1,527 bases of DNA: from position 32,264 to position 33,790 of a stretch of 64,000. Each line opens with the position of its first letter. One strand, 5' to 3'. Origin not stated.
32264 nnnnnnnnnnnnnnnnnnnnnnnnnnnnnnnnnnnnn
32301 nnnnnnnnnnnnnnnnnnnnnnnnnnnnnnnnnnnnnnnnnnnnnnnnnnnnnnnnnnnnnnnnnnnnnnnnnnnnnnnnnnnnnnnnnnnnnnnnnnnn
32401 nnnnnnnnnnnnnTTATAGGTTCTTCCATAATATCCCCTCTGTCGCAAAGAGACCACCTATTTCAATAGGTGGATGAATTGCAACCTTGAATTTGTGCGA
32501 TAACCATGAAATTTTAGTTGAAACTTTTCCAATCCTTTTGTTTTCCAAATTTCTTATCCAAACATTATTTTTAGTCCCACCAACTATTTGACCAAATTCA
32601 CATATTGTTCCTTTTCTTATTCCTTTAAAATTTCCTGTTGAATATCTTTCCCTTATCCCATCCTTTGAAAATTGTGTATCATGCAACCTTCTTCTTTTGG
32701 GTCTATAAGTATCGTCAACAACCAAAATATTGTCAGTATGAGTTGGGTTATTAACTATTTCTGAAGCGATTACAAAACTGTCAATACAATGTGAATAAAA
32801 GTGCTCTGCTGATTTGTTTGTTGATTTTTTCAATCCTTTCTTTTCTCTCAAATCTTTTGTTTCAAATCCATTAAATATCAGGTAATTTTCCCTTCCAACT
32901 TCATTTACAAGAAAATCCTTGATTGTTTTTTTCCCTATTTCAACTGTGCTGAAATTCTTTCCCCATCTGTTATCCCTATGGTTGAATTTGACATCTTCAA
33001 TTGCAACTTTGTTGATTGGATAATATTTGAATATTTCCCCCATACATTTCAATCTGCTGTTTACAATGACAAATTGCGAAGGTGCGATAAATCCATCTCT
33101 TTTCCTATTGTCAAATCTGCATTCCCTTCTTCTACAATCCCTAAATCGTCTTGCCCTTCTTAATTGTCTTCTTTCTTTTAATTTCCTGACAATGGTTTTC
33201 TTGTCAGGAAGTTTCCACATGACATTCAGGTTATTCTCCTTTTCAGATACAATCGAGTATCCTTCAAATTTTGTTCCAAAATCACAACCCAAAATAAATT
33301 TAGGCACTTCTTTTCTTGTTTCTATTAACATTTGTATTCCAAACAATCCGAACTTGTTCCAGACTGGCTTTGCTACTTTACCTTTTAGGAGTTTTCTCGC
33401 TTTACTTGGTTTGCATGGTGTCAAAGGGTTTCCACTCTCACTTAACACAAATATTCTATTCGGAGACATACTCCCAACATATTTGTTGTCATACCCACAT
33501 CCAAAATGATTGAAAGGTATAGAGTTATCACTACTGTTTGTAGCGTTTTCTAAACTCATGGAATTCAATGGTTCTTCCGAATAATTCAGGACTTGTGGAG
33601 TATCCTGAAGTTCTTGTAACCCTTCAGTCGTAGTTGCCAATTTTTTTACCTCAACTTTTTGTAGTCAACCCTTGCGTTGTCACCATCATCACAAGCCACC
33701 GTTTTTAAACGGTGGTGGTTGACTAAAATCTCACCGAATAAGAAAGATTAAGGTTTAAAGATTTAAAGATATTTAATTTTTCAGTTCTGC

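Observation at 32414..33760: IsrB-like (HNH-less IscB) RuvC nuclease with PLMP domain and a structured 5' region consistent with an omega-RNA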

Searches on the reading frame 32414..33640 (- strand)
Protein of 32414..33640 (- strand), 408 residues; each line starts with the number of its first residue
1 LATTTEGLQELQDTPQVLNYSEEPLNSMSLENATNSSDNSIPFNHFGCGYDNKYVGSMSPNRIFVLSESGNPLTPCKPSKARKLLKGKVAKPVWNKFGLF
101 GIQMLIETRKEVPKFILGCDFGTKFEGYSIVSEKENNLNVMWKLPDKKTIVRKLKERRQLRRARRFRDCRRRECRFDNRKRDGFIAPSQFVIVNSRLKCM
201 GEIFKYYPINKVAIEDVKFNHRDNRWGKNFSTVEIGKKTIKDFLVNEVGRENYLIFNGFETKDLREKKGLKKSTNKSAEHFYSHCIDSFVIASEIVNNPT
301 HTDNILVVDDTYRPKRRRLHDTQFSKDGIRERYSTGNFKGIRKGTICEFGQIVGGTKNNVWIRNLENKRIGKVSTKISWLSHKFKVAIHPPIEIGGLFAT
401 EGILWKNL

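Call 3: search_protein_families(library=pfam, proteins=[window:32414-33640:-], max_evalue=1)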
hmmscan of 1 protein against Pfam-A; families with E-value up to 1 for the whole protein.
window:32414-33640:- (408 aa): 1 family
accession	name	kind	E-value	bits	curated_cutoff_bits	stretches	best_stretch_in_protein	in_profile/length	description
PF14239.11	RRXRR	-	2.4e-35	122.4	25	1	63-222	1-159/174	RRXRR protein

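Call 4: search_protein_families(library=ncbifam, proteins=[window:32414-33640:-], max_evalue=1)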
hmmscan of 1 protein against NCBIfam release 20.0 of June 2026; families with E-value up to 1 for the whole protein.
window:32414-33640:- (408 aa): 2 families
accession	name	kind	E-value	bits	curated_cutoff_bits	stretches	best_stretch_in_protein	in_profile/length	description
NF040563.1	guided_IscB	equivalog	1.8e-31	109.5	175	1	63-223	1-162/314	RNA-guided endonuclease IscB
TIGR00228.1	ruvC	equivalog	0.17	11.8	100.65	0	116-141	1-26/156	crossover junction endodeoxyribonuclease RuvC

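Call 7: search_solved_structures(query=window:32414-33640:-, max_evalue=1, show_alignments=3)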
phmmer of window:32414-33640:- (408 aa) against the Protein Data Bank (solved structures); distinct sequences matched with E-value up to 1: 10.
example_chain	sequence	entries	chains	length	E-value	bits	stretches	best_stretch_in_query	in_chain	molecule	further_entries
8dmb_P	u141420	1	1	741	1e-44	156.4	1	56-350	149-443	Ubiquitin-like protein SMT3,IsrB protein,monomeric superfolder Green Fluorescent Protein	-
11hr_A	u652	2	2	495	7.4e-12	48.2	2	63-175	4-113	IscB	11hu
11hx_A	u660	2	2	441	2.2e-11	46.7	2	63-173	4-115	IscB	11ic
9liq_A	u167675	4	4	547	2.7e-11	46.3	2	63-173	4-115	Iscb | Iscb+Twin-Strep-tag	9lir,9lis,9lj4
7xht_A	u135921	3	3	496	3e-11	46.2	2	63-173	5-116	OgeuIscB | IscB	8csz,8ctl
7utn_D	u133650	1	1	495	3.1e-11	46.1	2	63-173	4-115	IscB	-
9k30_A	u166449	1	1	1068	2.4e-08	36.6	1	56-183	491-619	TbaIscB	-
8w2z_A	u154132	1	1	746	0.091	15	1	115-175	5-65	HNH nuclease domain-containing protein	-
8zq9_B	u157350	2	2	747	0.095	14.9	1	115-175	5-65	a protein | HNH nuclease domain-containing protein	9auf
30ew_AAA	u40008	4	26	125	0.64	12.2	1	210-262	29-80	PA-I galactophilic lectin (PA-IL) (Galactose-binding lectin)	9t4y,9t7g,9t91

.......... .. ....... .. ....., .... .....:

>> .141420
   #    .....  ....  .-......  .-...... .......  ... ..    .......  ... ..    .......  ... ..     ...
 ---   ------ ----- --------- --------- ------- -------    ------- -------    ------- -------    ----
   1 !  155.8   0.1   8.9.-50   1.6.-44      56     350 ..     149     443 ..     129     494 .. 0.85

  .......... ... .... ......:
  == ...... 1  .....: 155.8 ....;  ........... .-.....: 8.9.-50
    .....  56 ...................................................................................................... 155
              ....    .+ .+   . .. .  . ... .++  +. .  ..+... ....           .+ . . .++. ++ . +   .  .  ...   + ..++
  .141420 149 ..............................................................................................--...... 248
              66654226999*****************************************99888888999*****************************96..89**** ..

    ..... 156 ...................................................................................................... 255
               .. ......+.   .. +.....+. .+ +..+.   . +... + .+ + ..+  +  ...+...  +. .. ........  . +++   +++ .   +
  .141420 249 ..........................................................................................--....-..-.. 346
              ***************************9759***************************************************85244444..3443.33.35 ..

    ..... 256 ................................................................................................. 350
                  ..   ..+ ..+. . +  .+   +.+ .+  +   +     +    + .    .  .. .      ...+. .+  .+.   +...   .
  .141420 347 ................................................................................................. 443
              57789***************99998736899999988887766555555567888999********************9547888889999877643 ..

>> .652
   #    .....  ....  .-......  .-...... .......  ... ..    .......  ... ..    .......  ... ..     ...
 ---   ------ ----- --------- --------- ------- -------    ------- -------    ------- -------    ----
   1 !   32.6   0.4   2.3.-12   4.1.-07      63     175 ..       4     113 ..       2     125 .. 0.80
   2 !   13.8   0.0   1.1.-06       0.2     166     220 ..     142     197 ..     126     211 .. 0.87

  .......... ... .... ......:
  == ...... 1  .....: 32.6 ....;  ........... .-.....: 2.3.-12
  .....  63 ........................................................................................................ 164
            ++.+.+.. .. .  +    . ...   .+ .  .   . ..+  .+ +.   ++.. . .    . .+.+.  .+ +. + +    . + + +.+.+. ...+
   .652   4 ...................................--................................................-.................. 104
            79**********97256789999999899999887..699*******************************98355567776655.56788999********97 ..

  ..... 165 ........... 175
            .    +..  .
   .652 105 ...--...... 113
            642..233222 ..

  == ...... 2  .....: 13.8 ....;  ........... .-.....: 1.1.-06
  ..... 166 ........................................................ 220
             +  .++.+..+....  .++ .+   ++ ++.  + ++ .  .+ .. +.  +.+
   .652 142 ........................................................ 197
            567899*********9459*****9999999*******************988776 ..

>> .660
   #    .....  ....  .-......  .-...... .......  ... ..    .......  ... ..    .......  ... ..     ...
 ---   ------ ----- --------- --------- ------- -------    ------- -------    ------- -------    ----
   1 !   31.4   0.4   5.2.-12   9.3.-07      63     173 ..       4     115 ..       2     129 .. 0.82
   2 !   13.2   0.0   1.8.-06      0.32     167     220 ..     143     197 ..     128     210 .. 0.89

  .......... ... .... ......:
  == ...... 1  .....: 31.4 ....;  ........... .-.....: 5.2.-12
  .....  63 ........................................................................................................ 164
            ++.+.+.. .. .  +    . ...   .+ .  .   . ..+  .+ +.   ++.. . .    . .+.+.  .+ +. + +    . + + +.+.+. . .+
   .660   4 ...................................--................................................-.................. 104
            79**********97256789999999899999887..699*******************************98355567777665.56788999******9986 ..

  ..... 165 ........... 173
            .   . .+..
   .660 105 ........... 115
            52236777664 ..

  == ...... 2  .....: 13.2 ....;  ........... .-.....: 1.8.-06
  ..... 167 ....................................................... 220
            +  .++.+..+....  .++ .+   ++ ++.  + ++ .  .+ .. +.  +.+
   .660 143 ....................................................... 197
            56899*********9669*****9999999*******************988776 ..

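Call 14: find_homologous_proteins(query=window:32414-33469:-, max_evalue=0.00001)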
Query window:32414-33469:- (351 aa): 808 proteins with E <= 0.00001 among 1864 candidates; the best 120 are listed.
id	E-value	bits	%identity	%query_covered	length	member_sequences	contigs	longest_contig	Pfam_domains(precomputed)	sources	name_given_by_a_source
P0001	1.4e-237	806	100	100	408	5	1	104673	PF14239.12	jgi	-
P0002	1.9e-210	716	90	98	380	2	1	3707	PF14239.12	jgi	jgi:hypothetical protein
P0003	8.6e-199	678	84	99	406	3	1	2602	PF14239.12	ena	-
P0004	1.3e-197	674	83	99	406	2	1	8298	PF14239.12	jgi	jgi:hypothetical protein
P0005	1.1e-196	671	83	99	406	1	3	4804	PF14239.12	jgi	jgi:hypothetical protein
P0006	5.9e-155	534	70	96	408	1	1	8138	PF14239.12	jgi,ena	-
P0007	1.5e-153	529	69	98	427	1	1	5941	PF14239.12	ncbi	-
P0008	5.5e-153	527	71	93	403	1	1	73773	PF14239.12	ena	-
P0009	4.4e-152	524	71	94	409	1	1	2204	PF14239.12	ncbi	-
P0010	1.1e-151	523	69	98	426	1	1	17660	PF14239.12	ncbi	-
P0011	1.9e-151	522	68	98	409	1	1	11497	PF14239.12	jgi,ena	-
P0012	2.4e-151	522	68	100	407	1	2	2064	PF14239.12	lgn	-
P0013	2.6e-151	522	72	92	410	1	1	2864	PF14239.12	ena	-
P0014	4.8e-151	521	68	96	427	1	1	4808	PF14239.12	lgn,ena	-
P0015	1.4e-150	519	70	96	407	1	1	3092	PF14239.12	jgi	-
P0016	2.0e-150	519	71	94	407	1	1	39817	PF14239.12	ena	-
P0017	3.1e-150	518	70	94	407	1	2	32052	PF14239.12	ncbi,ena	-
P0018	3.1e-150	518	71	94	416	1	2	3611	PF14239.12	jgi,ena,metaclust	metaclust:\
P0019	5.5e-150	518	68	97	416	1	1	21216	PF14239.12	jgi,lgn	jgi:hypothetical protein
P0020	1.0e-149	517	69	98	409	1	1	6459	PF14239.12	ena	-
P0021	7.2e-149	514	71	93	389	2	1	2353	PF14239.12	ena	-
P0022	1.1e-148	513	68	94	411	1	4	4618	PF14239.12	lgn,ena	-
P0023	3.3e-148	512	66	97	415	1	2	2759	PF14239.12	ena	-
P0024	4.6e-148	511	67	96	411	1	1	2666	PF14239.12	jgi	-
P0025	6.0e-148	511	69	96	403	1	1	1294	PF14239.12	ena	-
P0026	6.0e-148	511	69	96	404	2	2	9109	PF14239.12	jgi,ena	-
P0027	1.1e-147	510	71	93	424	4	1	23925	PF14239.12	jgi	-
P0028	1.8e-147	509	67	97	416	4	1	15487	PF14239.12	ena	-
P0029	5.5e-147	508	68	97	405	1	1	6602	PF14239.12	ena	-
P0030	8.7e-147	507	70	93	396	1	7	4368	PF14239.12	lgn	-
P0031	1.3e-146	506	71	93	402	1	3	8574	PF14239.12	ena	-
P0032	1.4e-146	506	70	93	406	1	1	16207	PF14239.12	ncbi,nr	ncbi:MAG: RRXRR domain-containing protein [Nanoarchaeota archaeon]|nr:RRXRR domain-containing protei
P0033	3.2e-146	505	68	95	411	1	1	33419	PF14239.12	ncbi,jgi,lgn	jgi:hypothetical protein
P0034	3.5e-146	505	68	95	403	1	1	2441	PF14239.12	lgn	-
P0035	5.6e-146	504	70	93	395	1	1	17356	PF14239.12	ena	-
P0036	8.4e-146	504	70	93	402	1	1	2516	PF14239.12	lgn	-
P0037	1.1e-145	503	68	98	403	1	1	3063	PF14239.12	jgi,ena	-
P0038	1.4e-145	503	68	95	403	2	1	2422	PF14239.12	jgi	-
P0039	3.5e-145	502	69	95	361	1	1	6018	PF14239.12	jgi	jgi:hypothetical protein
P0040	3.7e-145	502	70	94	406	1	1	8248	PF14239.12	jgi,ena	-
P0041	4.3e-145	501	68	95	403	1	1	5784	PF14239.12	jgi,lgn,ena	-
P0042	4.4e-145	501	66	97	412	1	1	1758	PF14239.12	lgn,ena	-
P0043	4.8e-145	501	68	93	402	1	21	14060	PF14239.12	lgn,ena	-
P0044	5.1e-145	501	69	95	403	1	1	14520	PF14239.12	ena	-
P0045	6.5e-145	501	68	93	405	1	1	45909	PF14239.12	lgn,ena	-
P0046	9.9e-145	500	70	93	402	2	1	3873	PF14239.12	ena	-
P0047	1.7e-144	499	66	98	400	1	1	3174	PF14239.12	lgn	-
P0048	2.0e-144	499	68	93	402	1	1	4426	PF14239.12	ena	-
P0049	2.4e-144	499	65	99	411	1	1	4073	PF14239.12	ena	-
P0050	3.1e-144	499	70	93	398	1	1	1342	PF14239.12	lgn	-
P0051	4.6e-144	498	68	94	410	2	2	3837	PF14239.12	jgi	-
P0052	5.4e-144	498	68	96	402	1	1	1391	PF14239.12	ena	-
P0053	5.7e-144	498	69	94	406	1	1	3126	PF14239.12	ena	-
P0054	6.1e-144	498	69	93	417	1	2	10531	PF14239.12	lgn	-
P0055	6.4e-144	498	66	98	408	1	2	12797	PF14239.12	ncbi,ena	-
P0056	9.5e-144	497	66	96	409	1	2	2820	PF14239.12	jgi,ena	-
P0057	1.8e-143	496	64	97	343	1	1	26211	PF14239.12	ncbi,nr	ncbi:RRXRR domain-containing protein [archaeon]|nr:RRXRR domain-containing protein [archaeon]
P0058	1.8e-143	496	68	93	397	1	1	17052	PF14239.12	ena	-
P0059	1.8e-143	496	67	94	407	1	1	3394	PF14239.12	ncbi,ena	-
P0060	2.0e-143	496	66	96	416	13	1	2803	PF14239.12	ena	-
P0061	2.0e-143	496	69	93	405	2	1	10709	PF14239.12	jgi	jgi:hypothetical protein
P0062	3.2e-143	495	66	96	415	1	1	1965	PF14239.12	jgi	-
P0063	3.6e-143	495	66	98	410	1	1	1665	PF14239.12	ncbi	-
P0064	6.8e-143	494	65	98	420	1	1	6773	PF14239.12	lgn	-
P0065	7.6e-143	494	65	92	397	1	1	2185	PF14239.12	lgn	-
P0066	9.6e-143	494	68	94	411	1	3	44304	PF14239.12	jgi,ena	-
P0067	2.1e-142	493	67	94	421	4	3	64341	PF14239.12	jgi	-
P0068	2.2e-142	493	67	96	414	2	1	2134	PF14239.12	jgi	jgi:hypothetical protein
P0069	2.2e-142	493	70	93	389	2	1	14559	PF14239.12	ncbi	ncbi:MAG: RRXRR domain-containing protein [Nanoarchaeota archaeon]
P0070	6.7e-142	491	68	94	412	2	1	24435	PF14239.12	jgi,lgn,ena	-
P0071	1.0e-141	490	64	97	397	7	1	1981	PF14239.12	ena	-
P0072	1.3e-141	490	65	98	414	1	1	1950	PF14239.12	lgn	-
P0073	1.9e-141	489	70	92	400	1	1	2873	PF14239.12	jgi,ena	-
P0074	3.6e-141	489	63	97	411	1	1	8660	PF14239.12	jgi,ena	-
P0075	4.1e-141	488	65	96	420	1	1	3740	PF14239.12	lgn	-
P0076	1.2e-140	487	68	93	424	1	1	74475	PF14239.12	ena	-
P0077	1.4e-140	487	64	96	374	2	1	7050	PF14239.12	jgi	jgi:hypothetical protein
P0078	2.2e-140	486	65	93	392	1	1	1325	PF14239.12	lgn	-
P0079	3.5e-140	485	64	93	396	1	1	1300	PF14239.12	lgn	-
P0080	3.6e-140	485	67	94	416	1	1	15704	PF14239.12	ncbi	ncbi:MAG: RRXRR domain-containing protein [Nanoarchaeota archaeon]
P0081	6.2e-140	484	69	93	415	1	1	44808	PF14239.12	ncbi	-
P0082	6.3e-140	484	66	98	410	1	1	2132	PF14239.12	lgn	-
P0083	9.3e-140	484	67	93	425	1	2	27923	PF14239.12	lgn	-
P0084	1.0e-139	484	66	94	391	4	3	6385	PF14239.12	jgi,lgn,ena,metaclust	metaclust:\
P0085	1.3e-139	483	68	93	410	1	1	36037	PF14239.12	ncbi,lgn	-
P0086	2.0e-139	483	63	93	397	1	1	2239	PF14239.12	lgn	-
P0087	2.1e-139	483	67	93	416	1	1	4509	PF14239.12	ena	-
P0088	2.5e-139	482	63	95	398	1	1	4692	PF14239.12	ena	-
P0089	3.4e-139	482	65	96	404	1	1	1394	PF14239.12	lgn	-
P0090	3.4e-139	482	62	92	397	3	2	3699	PF14239.12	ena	-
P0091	3.9e-139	482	63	93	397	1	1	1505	PF14239.12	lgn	-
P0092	6.1e-139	481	63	94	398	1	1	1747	PF14239.12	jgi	jgi:hypothetical protein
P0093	7.3e-139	481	65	92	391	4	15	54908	PF14239.12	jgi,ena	-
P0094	7.9e-139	481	64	93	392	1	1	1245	PF14239.12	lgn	-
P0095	8.9e-139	481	63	98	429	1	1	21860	PF14239.12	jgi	-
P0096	2.8e-138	479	68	93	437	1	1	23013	PF14239.12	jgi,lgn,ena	-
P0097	4.2e-138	478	67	93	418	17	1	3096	PF14239.12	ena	-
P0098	4.8e-138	478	65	94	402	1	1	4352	PF14239.12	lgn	-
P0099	5.0e-138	478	69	93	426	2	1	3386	PF14239.12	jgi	-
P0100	9.7e-138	477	64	97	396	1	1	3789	PF14239.12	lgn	-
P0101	9.8e-138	477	64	93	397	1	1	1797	PF14239.12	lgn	-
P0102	1.7e-137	476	62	93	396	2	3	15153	PF14239.12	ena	-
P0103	1.9e-137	476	65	96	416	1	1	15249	PF14239.12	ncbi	-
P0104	2.0e-137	476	64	93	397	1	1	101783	PF14239.12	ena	-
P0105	2.4e-137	476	68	92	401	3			PF14239.12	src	-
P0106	3.2e-137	476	62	93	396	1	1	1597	PF14239.12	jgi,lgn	-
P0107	4.7e-137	475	63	92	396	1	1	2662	PF14239.12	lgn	-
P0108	5.8e-137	475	64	97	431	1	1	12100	PF14239.12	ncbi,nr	ncbi:RRXRR domain-containing protein [archaeon]|nr:RRXRR domain-containing protein [archaeon]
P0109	7.9e-137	474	68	93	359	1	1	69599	PF14239.12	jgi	jgi:hypothetical protein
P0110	8.9e-137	474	67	93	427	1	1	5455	PF14239.12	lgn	-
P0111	1.0e-136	474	63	97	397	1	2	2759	PF14239.12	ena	-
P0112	2.3e-136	473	65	93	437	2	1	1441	PF14239.12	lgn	-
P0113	2.3e-136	473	63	93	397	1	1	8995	PF14239.12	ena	-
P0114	3.9e-136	472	63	97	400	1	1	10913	PF14239.12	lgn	-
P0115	4.1e-136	472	65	96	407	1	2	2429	PF14239.12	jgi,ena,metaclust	metaclust:\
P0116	4.1e-136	472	65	96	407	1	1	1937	PF14239.12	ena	-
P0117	4.1e-136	472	65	96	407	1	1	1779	PF14239.12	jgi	-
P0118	4.8e-136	472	63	97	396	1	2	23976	PF14239.12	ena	-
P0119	8.5e-136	471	65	94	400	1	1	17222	PF14239.12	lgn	-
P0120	1.4e-135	470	63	96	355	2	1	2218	PF14239.12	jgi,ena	-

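Call 15: find_encoding_contigs(protein=P0001, flank=3000, max_places=3)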
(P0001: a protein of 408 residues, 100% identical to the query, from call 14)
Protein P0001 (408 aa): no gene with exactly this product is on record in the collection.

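Call 16: find_related_loci(query=window:32414-33469:-, collection=genome_contigs, flank=3000)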
Query window:32414-33469:- (351 aa) in genome_contigs; peptide patterns used: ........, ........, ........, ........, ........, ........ (x = any residue, [..] = any of these).
49 stretches matched a pattern; 5 encode a relative of the query (tblastn E <= 1e-3); 5 distinct loci.
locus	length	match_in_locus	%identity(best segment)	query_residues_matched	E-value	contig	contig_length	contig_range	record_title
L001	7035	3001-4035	60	1-347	1e-122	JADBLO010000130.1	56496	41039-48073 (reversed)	MAG: Thermoplasmata archaeon isolate Bin3_14.8m NODE_29_length_56496_cov_11.323471, whole genome shotgun sequence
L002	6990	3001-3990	63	5-328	4e-119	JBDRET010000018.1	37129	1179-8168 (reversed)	MAG: Candidatus Woesearchaeota archaeon isolate MEGAHIT-group-1.33 k141_5512346, whole genome shotgun sequence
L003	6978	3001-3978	60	5-331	7e-117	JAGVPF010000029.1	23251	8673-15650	MAG: archaeon isolate DeMMO3_33 c_000000006193, whole genome shotgun sequence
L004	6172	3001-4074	53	5-329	1e-100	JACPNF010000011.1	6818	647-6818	MAG: Candidatus Woesearchaeota archaeon isolate NC_groundwater_568_Ag_S-0.1um_31_11 S35_SO-1_scaffold_62695, whole genom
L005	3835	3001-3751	64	5-341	6e-81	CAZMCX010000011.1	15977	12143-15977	MAG TPA_asm: uncultured archaeon isolate binchicken_co387_141 genome assembly, contig: NODE_4221_length_15977_cov_20.852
